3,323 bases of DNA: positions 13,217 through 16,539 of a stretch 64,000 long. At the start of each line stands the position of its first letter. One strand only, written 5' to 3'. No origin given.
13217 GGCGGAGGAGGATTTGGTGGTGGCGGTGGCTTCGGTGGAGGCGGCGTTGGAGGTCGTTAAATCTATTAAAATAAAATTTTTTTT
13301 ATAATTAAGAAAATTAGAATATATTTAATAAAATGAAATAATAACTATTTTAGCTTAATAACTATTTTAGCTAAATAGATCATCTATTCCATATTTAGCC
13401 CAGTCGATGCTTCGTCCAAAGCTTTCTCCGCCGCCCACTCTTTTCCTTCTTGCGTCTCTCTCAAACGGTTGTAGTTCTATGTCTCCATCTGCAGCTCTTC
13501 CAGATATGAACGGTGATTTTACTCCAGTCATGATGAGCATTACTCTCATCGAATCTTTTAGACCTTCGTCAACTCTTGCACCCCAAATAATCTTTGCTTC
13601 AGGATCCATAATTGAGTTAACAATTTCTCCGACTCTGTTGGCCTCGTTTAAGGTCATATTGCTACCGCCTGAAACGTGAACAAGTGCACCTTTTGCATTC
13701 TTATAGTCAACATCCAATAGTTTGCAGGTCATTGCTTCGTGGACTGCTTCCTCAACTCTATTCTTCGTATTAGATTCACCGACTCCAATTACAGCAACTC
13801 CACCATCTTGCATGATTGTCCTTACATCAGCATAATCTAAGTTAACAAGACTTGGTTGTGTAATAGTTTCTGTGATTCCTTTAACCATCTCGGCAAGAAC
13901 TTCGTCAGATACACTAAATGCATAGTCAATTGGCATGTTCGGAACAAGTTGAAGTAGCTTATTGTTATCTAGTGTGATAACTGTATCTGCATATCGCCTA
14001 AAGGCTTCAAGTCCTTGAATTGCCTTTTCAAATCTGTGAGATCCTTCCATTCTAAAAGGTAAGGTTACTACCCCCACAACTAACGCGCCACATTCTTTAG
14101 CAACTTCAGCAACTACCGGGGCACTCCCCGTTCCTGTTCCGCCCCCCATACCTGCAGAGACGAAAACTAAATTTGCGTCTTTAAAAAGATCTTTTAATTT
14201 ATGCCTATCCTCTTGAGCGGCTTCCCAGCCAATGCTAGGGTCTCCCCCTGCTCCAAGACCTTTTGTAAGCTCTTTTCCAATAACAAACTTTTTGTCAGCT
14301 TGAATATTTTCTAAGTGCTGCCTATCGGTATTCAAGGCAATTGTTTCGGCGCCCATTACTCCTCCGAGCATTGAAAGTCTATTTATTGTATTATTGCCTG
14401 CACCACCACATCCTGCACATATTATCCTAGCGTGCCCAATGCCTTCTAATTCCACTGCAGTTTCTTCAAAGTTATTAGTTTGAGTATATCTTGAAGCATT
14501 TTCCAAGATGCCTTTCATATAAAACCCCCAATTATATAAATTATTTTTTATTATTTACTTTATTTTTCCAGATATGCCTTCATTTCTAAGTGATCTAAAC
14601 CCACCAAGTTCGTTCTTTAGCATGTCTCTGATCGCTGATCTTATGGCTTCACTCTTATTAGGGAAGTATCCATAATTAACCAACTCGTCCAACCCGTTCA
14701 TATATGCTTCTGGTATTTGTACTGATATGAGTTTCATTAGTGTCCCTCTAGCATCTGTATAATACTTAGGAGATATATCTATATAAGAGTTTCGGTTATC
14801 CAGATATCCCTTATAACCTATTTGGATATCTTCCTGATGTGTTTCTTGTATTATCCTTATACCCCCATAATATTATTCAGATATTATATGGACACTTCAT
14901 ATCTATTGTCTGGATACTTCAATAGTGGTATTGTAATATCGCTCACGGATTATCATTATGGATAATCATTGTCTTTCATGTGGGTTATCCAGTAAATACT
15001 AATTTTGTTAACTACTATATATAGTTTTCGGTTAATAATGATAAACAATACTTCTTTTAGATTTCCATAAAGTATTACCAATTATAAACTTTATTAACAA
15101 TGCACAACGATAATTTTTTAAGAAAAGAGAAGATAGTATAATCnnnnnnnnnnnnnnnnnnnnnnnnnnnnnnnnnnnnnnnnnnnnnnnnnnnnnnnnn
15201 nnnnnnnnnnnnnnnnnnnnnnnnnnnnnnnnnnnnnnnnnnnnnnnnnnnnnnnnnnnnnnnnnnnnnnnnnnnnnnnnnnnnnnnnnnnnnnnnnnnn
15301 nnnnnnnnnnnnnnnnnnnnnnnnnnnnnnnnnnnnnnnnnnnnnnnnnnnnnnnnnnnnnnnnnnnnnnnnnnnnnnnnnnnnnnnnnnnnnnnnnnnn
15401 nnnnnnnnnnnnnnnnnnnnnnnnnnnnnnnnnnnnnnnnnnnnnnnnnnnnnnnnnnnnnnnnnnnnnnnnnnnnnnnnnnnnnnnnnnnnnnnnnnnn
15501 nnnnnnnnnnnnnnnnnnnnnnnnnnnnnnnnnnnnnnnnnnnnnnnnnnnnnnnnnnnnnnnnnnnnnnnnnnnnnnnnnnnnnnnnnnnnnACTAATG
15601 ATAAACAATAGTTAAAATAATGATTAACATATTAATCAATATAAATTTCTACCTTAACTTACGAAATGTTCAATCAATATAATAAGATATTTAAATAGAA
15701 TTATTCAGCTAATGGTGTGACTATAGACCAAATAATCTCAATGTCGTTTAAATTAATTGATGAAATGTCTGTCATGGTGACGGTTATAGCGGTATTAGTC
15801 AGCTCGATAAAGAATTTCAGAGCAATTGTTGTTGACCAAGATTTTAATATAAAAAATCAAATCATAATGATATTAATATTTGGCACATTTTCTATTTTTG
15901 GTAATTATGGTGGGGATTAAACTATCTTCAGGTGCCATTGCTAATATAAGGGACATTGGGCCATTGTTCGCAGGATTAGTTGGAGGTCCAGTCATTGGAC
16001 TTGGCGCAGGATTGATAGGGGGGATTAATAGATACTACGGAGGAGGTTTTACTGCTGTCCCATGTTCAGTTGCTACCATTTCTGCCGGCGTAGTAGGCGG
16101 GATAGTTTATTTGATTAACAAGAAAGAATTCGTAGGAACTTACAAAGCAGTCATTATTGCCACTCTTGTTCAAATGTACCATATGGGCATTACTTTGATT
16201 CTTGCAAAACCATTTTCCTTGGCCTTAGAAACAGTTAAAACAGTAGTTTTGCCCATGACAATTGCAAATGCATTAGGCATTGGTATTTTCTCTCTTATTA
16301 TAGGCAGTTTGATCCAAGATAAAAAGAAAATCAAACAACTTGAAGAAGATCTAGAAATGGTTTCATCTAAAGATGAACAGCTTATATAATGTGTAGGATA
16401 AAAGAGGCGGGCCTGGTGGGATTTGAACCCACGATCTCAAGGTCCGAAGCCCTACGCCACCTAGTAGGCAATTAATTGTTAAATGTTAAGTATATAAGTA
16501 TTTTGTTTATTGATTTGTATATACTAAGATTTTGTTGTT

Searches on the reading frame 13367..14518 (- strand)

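Call 9: search_protein_families(library=pfam, max_evalue=0.1, proteins=[window:13367-14518:-])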
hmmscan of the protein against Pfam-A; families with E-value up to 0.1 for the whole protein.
window:13367-14518:- (383 aa): 3 families
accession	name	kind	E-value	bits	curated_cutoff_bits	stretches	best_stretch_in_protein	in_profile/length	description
PF00091.31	Tubulin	-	1.2e-45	156.6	33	1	31-192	1-189/190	Tubulin/FtsZ family, GTPase domain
PF12327.13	FtsZ_C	-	3.9e-33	114.1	27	1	240-334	1-95/95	FtsZ family, C-terminal domain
PF24302.1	DUF7484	-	0.0062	16.3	27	1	195-296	34-134/270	Family of unknown function (DUF7484)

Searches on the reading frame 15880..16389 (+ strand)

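Call 9: search_protein_families(library=pfam, max_evalue=0.1, proteins=[window:15880-16389:+])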
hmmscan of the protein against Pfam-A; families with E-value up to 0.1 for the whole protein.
window:15880-16389:+ (169 aa): 1 family
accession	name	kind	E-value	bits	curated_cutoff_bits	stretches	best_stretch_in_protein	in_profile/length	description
PF07694.17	5TM-5TMR_LYT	-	2.4e-35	122.1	24.6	1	6-141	30-166/169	5TMR of 5TMR-LYT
